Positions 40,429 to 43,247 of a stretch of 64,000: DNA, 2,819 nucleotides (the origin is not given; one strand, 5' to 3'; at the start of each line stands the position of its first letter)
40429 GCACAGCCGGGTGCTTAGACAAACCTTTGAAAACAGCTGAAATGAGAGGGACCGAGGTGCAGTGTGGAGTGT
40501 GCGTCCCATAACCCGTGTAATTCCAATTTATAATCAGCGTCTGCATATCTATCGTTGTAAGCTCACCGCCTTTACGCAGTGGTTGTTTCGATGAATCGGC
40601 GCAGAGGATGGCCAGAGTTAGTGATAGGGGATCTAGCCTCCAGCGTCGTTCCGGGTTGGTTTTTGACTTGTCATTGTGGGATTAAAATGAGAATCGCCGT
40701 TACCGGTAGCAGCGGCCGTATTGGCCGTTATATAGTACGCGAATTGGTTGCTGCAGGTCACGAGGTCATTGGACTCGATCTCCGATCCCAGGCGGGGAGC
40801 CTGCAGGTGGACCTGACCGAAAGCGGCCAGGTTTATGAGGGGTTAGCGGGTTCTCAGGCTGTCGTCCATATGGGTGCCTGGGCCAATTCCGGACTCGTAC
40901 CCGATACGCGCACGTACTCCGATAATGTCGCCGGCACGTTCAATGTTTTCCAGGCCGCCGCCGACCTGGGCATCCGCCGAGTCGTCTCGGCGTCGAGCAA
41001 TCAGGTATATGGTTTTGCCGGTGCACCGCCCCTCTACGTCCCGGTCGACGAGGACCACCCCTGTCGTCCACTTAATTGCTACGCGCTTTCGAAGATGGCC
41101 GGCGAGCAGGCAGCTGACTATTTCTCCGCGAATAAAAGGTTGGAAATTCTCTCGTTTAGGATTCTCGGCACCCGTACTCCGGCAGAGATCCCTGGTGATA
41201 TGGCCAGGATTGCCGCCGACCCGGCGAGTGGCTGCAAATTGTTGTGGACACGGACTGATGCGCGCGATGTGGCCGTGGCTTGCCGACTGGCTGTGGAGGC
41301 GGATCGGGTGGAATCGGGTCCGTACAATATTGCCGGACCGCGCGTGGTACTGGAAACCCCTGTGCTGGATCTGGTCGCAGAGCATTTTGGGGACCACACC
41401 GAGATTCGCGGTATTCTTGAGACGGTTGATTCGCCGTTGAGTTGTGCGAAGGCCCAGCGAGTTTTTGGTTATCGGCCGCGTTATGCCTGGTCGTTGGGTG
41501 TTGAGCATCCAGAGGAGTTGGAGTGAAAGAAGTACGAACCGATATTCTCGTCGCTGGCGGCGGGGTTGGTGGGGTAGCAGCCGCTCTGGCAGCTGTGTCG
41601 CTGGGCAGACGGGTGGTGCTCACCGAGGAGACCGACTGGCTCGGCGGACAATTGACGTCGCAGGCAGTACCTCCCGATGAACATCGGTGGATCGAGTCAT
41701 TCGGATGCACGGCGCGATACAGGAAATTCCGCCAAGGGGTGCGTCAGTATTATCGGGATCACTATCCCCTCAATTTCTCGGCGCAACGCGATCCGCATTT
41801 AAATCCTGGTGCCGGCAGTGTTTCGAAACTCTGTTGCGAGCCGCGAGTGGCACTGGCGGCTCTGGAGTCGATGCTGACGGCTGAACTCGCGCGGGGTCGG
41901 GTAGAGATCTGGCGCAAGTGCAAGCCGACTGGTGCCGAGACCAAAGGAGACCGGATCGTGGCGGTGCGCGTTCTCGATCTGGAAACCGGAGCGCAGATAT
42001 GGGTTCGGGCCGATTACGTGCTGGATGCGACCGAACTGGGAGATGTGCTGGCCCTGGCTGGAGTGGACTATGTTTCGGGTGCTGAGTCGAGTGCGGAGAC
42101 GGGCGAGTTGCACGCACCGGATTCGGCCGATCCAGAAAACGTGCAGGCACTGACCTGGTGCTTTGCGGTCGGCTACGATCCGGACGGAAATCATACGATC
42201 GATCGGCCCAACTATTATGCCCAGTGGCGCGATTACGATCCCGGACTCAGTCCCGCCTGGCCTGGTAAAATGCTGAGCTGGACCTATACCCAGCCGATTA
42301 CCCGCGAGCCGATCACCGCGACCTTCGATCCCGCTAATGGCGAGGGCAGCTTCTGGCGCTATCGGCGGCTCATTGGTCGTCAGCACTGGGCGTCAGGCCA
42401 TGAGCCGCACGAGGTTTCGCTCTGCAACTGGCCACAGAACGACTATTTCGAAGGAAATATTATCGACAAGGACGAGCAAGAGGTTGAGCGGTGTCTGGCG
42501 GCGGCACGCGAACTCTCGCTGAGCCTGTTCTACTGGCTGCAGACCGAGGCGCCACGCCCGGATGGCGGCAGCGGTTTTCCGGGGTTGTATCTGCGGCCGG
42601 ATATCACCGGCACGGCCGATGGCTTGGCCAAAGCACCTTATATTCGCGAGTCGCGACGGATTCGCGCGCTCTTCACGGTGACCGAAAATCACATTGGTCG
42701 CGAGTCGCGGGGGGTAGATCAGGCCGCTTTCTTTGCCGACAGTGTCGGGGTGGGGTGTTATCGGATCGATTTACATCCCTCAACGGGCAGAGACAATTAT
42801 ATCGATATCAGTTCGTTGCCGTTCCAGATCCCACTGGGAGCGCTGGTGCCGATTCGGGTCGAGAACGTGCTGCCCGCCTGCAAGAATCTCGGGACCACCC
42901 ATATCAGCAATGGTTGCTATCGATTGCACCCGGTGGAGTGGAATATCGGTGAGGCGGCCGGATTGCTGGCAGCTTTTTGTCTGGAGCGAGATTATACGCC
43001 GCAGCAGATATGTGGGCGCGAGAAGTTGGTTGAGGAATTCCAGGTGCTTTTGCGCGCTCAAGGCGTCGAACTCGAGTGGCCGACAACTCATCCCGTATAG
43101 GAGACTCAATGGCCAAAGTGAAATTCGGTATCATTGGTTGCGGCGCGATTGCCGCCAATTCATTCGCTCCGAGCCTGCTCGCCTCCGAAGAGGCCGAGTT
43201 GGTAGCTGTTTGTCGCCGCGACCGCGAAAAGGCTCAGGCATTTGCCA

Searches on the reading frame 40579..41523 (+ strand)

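Call 22: search_protein_families(library=pfam, proteins=[window:40579-41523:+], max_evalue=0.001)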
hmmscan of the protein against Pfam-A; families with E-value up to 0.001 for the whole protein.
window:40579-41523:+ (315 aa): 6 families
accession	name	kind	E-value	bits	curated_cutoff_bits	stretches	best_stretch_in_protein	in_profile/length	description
PF01370.27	Epimerase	-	3.8e-28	99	20.9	1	39-251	1-239/240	NAD dependent epimerase/dehydratase family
PF16363.11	GDP_Man_Dehyd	-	1.6e-16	61.2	27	1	41-195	2-180/332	GDP-mannose 4,6 dehydratase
PF01073.25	3Beta_HSD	-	1.1e-12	48.1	22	1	40-178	1-156/280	3-beta hydroxysteroid dehydrogenase/isomerase family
PF04321.23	RmlD_sub_bind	-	3.1e-12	46.6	27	1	37-208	1-163/287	RmlD substrate binding domain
PF13460.12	NAD_binding_10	-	4.6e-07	30.3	27.2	1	43-144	1-102/184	NAD(P)H-binding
PF07993.18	NAD_binding_4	-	0.00053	19.7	20.1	0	93-190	90-199/258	Male sterility protein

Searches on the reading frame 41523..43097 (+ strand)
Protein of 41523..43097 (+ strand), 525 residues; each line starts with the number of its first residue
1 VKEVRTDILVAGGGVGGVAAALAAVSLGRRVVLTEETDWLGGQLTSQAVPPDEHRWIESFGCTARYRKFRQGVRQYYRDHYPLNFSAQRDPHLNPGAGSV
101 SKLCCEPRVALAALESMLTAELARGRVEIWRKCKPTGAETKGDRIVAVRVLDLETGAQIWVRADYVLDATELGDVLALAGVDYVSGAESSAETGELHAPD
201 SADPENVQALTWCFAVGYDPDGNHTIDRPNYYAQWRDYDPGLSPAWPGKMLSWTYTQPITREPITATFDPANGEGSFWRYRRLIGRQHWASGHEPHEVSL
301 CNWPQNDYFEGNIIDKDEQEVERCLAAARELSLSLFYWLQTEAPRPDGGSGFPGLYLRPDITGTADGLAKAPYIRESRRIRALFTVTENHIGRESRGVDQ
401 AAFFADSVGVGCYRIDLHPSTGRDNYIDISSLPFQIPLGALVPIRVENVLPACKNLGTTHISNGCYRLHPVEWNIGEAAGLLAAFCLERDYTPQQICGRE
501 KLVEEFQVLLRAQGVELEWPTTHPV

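Call 22: search_protein_families(library=pfam, proteins=[window:41523-43097:+], max_evalue=0.001)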
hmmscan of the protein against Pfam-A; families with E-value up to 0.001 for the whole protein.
window:41523-43097:+ (525 aa): 3 families
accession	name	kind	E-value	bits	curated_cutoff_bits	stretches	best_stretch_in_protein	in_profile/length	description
PF12831.13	FAD_oxidored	-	3e-100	336.9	27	1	7-504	1-410/416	FAD dependent oxidoreductase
PF13450.12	NAD_binding_8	-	0.00026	21.7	21.9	1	10-51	1-42/68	NAD(P)-binding Rossmann-like domain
PF07992.20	Pyr_redox_2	-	0.00053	19.9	26.1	0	7-76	2-70/291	Pyridine nucleotide-disulphide oxidoreductase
